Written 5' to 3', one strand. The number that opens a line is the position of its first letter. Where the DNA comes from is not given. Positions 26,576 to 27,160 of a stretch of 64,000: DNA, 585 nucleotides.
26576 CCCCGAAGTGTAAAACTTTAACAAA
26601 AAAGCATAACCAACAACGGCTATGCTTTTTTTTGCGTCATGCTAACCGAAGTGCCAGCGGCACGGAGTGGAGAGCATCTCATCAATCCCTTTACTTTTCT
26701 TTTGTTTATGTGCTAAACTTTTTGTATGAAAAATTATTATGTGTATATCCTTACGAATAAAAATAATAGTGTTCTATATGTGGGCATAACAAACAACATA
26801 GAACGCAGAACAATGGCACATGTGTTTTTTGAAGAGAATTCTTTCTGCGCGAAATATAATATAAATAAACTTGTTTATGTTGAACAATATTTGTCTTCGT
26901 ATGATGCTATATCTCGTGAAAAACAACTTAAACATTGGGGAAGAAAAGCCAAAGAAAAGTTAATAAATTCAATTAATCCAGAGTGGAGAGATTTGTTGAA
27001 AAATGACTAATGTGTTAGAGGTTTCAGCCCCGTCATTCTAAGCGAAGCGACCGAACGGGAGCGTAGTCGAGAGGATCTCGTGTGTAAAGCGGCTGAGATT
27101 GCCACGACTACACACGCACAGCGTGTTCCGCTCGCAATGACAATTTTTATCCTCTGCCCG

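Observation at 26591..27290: A GIY-YIG nuclease cassette inserted between two copies of a terminator hairpin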

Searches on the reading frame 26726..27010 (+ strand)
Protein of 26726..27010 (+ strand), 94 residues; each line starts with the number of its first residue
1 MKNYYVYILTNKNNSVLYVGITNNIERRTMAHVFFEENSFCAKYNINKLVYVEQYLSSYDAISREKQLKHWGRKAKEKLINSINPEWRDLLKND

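Call 7: search_protein_families(library=pfam, proteins=[window:26726-27010:+], max_evalue=0.01)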
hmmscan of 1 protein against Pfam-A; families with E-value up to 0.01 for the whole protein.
window:26726-27010:+ (94 aa): 2 families
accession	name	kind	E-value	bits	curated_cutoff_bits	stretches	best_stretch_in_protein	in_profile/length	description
PF01541.30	GIY-YIG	-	5.2e-15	55.9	22.6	1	3-76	1-76/78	GIY-YIG catalytic domain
PF10544.15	T5orf172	-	0.0078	17.1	20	1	5-44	2-42/101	T5orf172 domain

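Call 10: find_encoding_contigs(protein=window:26726-27010:+, flank=10000, max_places=10)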
Protein window:26726-27010:+ (94 aa): 5 contigs read that carry it; 2 places shown.
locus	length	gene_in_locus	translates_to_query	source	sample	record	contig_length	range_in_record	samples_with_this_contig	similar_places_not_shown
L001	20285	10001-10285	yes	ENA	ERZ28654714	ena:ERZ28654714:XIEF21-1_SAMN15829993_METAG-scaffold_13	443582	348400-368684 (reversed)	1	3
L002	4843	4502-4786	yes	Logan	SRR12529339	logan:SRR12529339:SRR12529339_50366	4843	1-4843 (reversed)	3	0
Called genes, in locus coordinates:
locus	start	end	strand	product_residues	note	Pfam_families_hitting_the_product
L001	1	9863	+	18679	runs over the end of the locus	-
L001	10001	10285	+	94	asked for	PF01541:GIY-YIG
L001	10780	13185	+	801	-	PF00133:tRNA-synt_1, PF01406:tRNA-synt_1e (faint), PF09334:tRNA-synt_1g, PF13603:tRNA-synt_1_2, PF00133:tRNA-synt_1, PF08264:Anticodon_1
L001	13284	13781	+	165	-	PF00588:SpoU_methylase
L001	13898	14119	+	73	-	-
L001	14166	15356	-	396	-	PF25198:Spore_GerAC_N, PF05504:Spore_GerAC (weak)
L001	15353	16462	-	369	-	PF03845:Spore_permease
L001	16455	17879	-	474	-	PF03323:GerA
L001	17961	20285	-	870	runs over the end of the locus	PF00122:E1-E2_ATPase, PF00702:Hydrolase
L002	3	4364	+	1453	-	?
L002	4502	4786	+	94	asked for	PF01541:GIY-YIG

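Call 17: find_homologous_proteins(query=window:26726-27007:+, max_evalue=0.00001)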
Query window:26726-27007:+ (94 aa): 925 proteins with E <= 0.00001 among 925 candidates; the best 120 are listed.
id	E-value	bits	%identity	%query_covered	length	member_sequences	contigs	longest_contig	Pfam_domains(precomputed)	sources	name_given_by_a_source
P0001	5.9e-56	204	100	100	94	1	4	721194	PF01541.31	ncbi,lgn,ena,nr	ncbi:MAG: GIY-YIG nuclease family protein [Clostridia bacterium]|nr:GIY-YIG nuclease family protein 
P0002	7.3e-39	149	76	94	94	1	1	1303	PF01541.31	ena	-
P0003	1.7e-37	145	73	96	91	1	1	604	PF01541.31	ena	-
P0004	1.7e-27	113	65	97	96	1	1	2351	PF01541.31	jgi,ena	jgi:putative endonuclease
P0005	3.4e-27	112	60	96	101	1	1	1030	PF01541.31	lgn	-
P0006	6.3e-27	111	59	96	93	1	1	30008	PF01541.31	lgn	-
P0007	1.4e-26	110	60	96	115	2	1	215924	PF01541.31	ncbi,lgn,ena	ncbi:MAG: GIY-YIG nuclease family protein [Candidatus Paceibacterota bacterium]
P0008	1.6e-26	110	60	96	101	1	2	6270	PF01541.31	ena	-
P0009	2.5e-26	109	62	95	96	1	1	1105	PF01541.31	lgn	-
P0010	2.6e-26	109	60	100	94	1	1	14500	PF01541.31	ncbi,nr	ncbi:MAG: GIY-YIG nuclease family protein [Candidatus Pacebacteria bacterium]|nr:GIY-YIG nuclease fa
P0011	1.1e-25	107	59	96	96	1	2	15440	PF01541.31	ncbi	-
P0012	2.7e-25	106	60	97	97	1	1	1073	PF01541.31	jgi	-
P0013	2.9e-25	106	62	97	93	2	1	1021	PF01541.31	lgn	-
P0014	3.1e-25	106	60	96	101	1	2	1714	PF01541.31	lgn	-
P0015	3.3e-25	106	61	95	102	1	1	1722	PF01541.31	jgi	-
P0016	3.8e-25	105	62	95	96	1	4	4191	PF01541.31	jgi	jgi:putative endonuclease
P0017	5.1e-25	105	61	95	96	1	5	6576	PF01541.31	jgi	jgi:putative endonuclease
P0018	7.2e-25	104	60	93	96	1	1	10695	PF01541.31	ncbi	-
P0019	8.0e-25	104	57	98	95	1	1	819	PF10544.16,PF01541.31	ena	-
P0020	8.1e-25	104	60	93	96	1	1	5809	PF01541.31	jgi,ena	-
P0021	1.0e-24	104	61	94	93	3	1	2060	PF01541.31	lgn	-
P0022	1.3e-24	104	58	96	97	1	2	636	PF01541.31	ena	-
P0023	1.3e-24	104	57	98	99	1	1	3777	PF01541.31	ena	-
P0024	1.9e-24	103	57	99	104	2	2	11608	PF01541.31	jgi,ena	-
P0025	2.1e-24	103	54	96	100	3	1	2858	PF01541.31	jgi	-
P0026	2.7e-24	103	56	97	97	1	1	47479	PF10544.16,PF01541.31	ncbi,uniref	ncbi:GIY-YIG nuclease family protein [Maribacter sp. 2-571]|uniref:GIY-YIG nuclease family protein n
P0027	2.8e-24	103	55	93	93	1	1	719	PF10544.16,PF01541.31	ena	-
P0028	2.8e-24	103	57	96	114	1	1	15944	PF01541.31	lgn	-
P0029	3.3e-24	102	59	96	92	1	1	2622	PF01541.31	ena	-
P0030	3.6e-24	102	59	96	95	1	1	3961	PF01541.31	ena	-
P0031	3.9e-24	102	58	95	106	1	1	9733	PF10544.16,PF01541.31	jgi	jgi:putative endonuclease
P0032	4.2e-24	102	60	93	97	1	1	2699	PF01541.31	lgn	-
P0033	4.3e-24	102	55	97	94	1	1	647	PF01541.31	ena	-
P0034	4.4e-24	102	59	93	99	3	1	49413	PF01541.31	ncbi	-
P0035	4.6e-24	102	58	99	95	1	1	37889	PF01541.31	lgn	-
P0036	5.7e-24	102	58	96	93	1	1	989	PF01541.31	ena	-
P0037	6.0e-24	102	54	96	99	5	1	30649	PF01541.31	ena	-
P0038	6.6e-24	101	59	96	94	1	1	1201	PF01541.31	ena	-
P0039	6.7e-24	101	59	98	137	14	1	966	PF10544.16,PF01541.31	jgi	jgi:putative endonuclease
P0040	7.8e-24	101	57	95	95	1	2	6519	PF01541.31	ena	-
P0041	7.9e-24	101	57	98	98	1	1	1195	PF01541.31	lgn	-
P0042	8.9e-24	101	56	96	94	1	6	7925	PF01541.31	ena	-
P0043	9.2e-24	101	56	96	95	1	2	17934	PF01541.31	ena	-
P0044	9.2e-24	101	54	96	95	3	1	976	PF01541.31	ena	-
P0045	9.6e-24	101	57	96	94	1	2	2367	PF01541.31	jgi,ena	-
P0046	9.7e-24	101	59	96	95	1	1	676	PF01541.31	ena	-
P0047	1.1e-23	101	57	95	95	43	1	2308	PF01541.31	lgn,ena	-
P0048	1.2e-23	101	58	94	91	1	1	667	PF01541.31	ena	-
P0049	1.2e-23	101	58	96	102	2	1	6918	PF01541.31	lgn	-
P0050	1.2e-23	101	60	96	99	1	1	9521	PF10544.16,PF01541.31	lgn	-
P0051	1.2e-23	101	56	96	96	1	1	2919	PF01541.31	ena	-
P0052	1.4e-23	100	54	96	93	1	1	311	PF01541.31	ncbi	-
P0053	1.6e-23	100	57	95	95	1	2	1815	PF01541.31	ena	-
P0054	1.6e-23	100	56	96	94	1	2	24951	PF01541.31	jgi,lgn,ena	-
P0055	1.7e-23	100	59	96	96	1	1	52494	PF01541.31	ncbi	-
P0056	1.7e-23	100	53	96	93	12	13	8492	PF01541.31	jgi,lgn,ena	jgi:putative endonuclease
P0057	1.7e-23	100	57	96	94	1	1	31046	PF01541.31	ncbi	ncbi:GIY-YIG nuclease family protein [bacterium]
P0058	1.7e-23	100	59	95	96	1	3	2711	PF01541.31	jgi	jgi:putative endonuclease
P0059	1.8e-23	100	58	96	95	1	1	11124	PF01541.31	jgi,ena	-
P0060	1.8e-23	100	58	94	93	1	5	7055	PF10544.16,PF01541.31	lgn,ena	-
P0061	2.0e-23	100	58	96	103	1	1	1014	PF01541.31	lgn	-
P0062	2.0e-23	100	57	93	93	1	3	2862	PF01541.31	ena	-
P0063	2.1e-23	100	56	97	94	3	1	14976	PF01541.31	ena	-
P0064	2.1e-23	100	57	95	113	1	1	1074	PF01541.31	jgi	jgi:putative endonuclease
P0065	2.2e-23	100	56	99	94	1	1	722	PF01541.31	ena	-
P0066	2.2e-23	100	59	96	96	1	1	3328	PF01541.31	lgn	-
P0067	2.4e-23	100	61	95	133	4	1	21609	PF01541.31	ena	-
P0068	2.4e-23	100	58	95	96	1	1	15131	PF01541.31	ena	-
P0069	2.5e-23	100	53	96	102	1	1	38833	PF01541.31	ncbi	-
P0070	2.6e-23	100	57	97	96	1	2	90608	PF01541.31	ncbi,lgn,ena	-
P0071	2.7e-23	99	53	96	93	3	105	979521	PF01541.31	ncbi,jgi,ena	jgi:putative endonuclease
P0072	2.8e-23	99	57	93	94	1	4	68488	PF01541.31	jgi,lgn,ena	jgi:putative endonuclease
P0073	2.9e-23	99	57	96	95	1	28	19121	PF01541.31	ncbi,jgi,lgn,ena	-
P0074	3.4e-23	99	59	96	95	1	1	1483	PF01541.31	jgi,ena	-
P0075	3.5e-23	99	56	93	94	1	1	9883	PF01541.31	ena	-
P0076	3.6e-23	99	57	93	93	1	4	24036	PF01541.31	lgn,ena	-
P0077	3.6e-23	99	60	94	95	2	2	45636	PF01541.31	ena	-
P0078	3.7e-23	99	51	96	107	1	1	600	PF01541.31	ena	-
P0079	3.8e-23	99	57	91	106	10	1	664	PF10544.16,PF01541.31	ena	-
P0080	3.8e-23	99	61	93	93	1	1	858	PF01541.31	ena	-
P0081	4.1e-23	99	57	93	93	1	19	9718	PF01541.31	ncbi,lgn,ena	-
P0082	4.2e-23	99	58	96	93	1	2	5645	PF01541.31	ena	-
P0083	4.9e-23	99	58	96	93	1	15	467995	PF01541.31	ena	-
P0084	5.1e-23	99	58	95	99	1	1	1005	PF01541.31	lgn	-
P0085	5.2e-23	99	57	93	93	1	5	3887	PF01541.31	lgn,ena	-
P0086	5.2e-23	99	53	96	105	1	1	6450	PF01541.31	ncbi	-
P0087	5.3e-23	99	54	99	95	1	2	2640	PF01541.31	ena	-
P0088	5.9e-23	98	56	95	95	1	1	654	PF01541.31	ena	-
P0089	6.0e-23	98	57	96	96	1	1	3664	PF01541.31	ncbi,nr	ncbi:MAG TPA: GIY-YIG nuclease family protein [Draconibacterium sp.]|nr:GIY-YIG nuclease family prot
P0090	6.3e-23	98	56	93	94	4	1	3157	PF10544.16,PF01541.31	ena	-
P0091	6.3e-23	98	58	96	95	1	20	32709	PF01541.31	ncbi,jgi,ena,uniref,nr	ncbi:MAG: hypothetical protein A2729_05150 [Candidatus Buchananbacteria bacterium RIFCSPHIGHO2_01_FU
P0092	6.4e-23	98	57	94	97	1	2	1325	PF01541.31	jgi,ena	-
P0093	6.4e-23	98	58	95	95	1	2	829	PF01541.31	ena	-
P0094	6.8e-23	98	57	95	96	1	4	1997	PF01541.31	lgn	-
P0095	7.2e-23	98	56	94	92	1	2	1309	PF01541.31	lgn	-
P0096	7.2e-23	98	58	96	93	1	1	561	PF01541.31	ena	-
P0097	7.2e-23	98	55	91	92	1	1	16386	PF01541.31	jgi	jgi:putative endonuclease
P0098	7.2e-23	98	57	96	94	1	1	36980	PF01541.31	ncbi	-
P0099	7.7e-23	98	56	94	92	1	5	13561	PF01541.31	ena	-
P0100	7.8e-23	98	60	91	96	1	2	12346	PF01541.31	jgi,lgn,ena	-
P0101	7.9e-23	98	55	95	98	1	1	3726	PF01541.31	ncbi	-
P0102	8.5e-23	98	57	95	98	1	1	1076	PF01541.31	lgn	-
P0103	8.6e-23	98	54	99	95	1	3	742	PF01541.31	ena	-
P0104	8.8e-23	98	57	96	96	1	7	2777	PF01541.31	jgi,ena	-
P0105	8.9e-23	98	61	95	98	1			PF01541.31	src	-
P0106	9.2e-23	98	59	93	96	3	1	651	PF01541.31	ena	-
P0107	9.4e-23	98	57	95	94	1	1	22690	PF01541.31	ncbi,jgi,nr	ncbi:MAG: GIY-YIG nuclease family protein [Gammaproteobacteria bacterium]|nr:GIY-YIG nuclease family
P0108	1.0e-22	98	61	93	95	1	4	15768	PF01541.31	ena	-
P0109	1.1e-22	98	57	96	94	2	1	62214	PF01541.31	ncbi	-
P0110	1.1e-22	97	57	93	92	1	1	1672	PF01541.31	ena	-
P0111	1.1e-22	97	53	95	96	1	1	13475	PF01541.31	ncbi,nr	ncbi:MAG TPA: GIY-YIG nuclease family protein [Bacteroidales bacterium]|nr:GIY-YIG nuclease family p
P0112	1.2e-22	97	52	99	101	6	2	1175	PF01541.31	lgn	-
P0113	1.2e-22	97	53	95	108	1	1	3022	PF01541.31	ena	-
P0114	1.3e-22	97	56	96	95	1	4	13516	PF01541.31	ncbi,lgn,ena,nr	ncbi:MAG: GIY-YIG nuclease family protein [Proteobacteria bacterium]|nr:GIY-YIG nuclease family prot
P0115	1.3e-22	97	57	96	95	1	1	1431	PF01541.31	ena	-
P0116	1.4e-22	97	59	93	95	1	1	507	PF01541.31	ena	-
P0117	1.5e-22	97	56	93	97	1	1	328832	PF01541.31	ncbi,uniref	ncbi:GIY-YIG nuclease family protein [Belliella marina]|uniref:GIY-YIG nuclease family protein n=1 T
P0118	1.6e-22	97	58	95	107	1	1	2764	PF01541.31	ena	-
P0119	1.6e-22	97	58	95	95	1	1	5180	PF01541.31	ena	-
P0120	1.6e-22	97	58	95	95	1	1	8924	PF01541.31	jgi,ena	-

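Call 25: find_encoding_contigs(protein=P0002, flank=3000, max_places=5)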
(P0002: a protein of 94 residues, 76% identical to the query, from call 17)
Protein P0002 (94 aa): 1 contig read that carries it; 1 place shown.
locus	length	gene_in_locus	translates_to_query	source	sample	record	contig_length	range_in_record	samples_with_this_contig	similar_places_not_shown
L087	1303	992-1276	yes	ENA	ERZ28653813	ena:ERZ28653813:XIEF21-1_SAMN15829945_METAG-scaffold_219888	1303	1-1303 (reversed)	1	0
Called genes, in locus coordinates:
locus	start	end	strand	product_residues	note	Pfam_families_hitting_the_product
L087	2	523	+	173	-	?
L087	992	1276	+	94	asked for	PF01541:GIY-YIG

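Call 26: find_encoding_contigs(protein=P0071, flank=2500, max_places=10)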
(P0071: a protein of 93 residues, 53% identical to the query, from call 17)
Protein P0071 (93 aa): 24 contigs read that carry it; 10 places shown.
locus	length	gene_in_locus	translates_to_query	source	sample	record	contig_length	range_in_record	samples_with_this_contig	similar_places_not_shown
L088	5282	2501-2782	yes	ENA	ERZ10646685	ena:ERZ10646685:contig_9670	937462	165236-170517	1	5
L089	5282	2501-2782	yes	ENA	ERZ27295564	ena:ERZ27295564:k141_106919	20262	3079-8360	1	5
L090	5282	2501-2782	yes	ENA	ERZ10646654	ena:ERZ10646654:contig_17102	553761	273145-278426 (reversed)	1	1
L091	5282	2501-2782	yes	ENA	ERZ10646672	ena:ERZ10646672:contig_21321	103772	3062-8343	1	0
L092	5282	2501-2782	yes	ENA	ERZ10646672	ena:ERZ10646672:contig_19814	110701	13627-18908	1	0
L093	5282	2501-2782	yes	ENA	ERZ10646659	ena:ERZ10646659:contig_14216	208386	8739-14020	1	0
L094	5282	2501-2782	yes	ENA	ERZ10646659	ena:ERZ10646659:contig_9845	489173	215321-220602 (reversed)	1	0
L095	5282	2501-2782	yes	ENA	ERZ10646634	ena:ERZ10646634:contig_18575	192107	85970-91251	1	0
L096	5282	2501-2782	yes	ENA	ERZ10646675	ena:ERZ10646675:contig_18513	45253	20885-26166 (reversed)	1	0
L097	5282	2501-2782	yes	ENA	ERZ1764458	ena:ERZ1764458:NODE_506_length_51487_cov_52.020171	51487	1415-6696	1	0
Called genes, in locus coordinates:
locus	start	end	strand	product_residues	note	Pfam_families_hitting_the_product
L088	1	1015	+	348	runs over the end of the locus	PF00586:AIRS, PF02769:AIRS_C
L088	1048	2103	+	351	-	PF26341:AAA_SelU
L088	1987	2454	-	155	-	-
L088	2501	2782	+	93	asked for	PF01541:GIY-YIG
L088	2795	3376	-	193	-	-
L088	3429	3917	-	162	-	PF13302:Acetyltransf_3 (weak), PF13420:Acetyltransf_4 (weak), PF00583:Acetyltransf_1, PF13673:Acetyltransf_10, PF13508:Acetyltransf_7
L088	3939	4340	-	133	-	PF04828:GFA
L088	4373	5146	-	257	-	PF00106:adh_short, PF08659:KR, PF13561:adh_short_C2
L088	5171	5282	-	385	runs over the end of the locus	PF02771:Acyl-CoA_dh_N, PF02770:Acyl-CoA_dh_M, PF00441:Acyl-CoA_dh_1, PF08028:Acyl-CoA_dh_2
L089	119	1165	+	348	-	PF00586:AIRS, PF02769:AIRS_C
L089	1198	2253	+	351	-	PF26341:AAA_SelU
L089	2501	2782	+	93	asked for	PF01541:GIY-YIG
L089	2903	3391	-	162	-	PF13302:Acetyltransf_3 (weak), PF13420:Acetyltransf_4 (weak), PF00583:Acetyltransf_1, PF13673:Acetyltransf_10, PF13508:Acetyltransf_7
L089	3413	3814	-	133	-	PF04828:GFA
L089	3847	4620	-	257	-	PF00106:adh_short, PF08659:KR, PF13561:adh_short_C2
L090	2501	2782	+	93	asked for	PF01541:GIY-YIG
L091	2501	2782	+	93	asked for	PF01541:GIY-YIG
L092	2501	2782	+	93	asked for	PF01541:GIY-YIG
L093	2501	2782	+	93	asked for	PF01541:GIY-YIG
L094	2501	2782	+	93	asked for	PF01541:GIY-YIG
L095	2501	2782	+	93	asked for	PF01541:GIY-YIG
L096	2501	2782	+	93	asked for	PF01541:GIY-YIG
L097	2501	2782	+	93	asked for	PF01541:GIY-YIG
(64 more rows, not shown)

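Call 27: find_encoding_contigs(protein=P0007, flank=3000, max_places=5)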
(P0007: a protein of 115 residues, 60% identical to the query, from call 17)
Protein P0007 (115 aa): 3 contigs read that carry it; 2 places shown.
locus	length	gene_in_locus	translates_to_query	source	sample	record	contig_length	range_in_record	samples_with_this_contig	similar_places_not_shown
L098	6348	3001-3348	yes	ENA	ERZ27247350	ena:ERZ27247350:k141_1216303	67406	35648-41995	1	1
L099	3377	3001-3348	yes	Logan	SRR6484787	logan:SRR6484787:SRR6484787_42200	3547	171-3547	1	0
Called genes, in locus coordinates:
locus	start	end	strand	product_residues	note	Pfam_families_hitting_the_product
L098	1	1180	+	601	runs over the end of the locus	PF08439:Peptidase_M3_N, PF01432:Peptidase_M3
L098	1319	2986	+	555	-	PF01558:POR, PF17147:PFOR_II (faint), PF01855:POR_N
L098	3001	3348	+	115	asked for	PF01541:GIY-YIG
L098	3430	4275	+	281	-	PF02775:TPP_enzyme_C, PF12367:PFO_beta_C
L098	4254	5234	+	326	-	PF01933:CofD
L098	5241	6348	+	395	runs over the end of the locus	PF00483:NTP_transferase, PF12804:NTP_transf_3 (weak), PF21711:DCTN5 (faint), PF24894:Hexapep_GlmU (faint), PF25084:LbH_EIF2B, PF00132:Hexapep, PF25087:GMPPB_C, PF00132:Hexapep (weak), +1 more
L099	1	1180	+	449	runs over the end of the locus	?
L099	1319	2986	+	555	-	PF01558:POR, PF17147:PFOR_II (faint), PF01855:POR_N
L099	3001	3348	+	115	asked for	PF01541:GIY-YIG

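Call 35: find_related_loci(query=A1, collection=metagenome_contigs, flank=2000)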
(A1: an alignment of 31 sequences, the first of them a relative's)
Query A1 (94 aa) in metagenome_contigs; peptide patterns used: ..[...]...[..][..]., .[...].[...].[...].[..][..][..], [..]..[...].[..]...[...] (x = any residue, [..] = any of these).
600 stretches matched a pattern (row limit reached: there are more); 589 encode a relative of the query (tblastn E <= 1e-3); the best 80 are kept; 80 distinct loci.
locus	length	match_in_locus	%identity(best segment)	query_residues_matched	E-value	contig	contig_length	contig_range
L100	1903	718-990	56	2-92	1e-30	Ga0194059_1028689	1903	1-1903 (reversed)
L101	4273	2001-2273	55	4-93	4e-30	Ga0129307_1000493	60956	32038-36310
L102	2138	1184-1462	52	1-93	2e-29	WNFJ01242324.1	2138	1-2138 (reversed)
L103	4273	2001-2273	52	1-91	6e-29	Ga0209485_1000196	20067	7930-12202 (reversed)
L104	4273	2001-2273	52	1-91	6e-29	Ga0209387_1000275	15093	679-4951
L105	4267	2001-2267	58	2-90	9e-29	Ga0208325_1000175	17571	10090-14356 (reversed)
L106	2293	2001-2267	54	1-89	3e-28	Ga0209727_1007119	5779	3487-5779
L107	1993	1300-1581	55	1-94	2e-28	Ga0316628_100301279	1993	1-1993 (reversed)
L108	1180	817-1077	52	4-90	1e-28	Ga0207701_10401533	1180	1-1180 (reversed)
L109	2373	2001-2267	56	1-89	2e-28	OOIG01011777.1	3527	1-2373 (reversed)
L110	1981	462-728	56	2-90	7e-28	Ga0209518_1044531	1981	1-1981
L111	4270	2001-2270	51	1-90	7e-28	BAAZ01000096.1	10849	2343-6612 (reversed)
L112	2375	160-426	58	2-90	7e-28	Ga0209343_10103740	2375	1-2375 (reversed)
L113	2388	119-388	52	1-90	1e-27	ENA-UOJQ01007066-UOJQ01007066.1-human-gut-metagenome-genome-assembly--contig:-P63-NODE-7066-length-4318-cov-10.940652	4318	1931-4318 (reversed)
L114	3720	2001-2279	52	1-93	2e-27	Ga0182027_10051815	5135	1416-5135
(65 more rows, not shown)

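Call 56: find_encoding_contigs(protein=P0003, flank=3000, max_places=5)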
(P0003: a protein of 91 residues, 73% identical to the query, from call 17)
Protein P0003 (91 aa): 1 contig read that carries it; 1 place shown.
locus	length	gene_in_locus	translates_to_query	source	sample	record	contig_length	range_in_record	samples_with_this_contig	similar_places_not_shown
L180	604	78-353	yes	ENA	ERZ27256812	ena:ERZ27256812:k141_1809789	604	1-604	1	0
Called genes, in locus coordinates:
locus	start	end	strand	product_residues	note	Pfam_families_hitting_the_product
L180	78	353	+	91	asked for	PF01541:GIY-YIG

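Call 58: search_solved_structures(query=window:26726-27007:+, max_evalue=0.01, show_alignments=2)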
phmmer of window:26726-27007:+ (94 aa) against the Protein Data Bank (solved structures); distinct sequences matched with E-value up to 0.01: 1.
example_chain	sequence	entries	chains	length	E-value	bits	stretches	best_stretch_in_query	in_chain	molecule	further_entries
1zg2_A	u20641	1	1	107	1.1e-05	28.6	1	3-82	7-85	Hypothetical UPF0213 protein BH0048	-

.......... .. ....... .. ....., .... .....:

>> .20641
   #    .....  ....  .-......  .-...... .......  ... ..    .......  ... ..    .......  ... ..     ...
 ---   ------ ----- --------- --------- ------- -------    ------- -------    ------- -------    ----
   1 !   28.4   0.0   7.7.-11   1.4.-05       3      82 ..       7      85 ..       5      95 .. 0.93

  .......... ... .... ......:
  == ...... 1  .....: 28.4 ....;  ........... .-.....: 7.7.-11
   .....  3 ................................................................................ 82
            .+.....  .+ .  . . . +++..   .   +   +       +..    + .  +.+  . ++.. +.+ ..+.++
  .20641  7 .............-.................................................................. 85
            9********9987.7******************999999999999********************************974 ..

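Call 59: search_protein_families(library=ncbifam, proteins=[window:26726-27007:+], max_evalue=0.01)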
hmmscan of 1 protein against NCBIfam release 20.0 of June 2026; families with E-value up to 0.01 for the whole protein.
window:26726-27007:+ (94 aa): 1 family
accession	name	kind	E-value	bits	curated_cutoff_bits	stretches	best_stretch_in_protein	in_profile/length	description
TIGR01453.1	grpIintron_endo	subfamily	0.00078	19.5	56.05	1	6-34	4-32/215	group I intron endonuclease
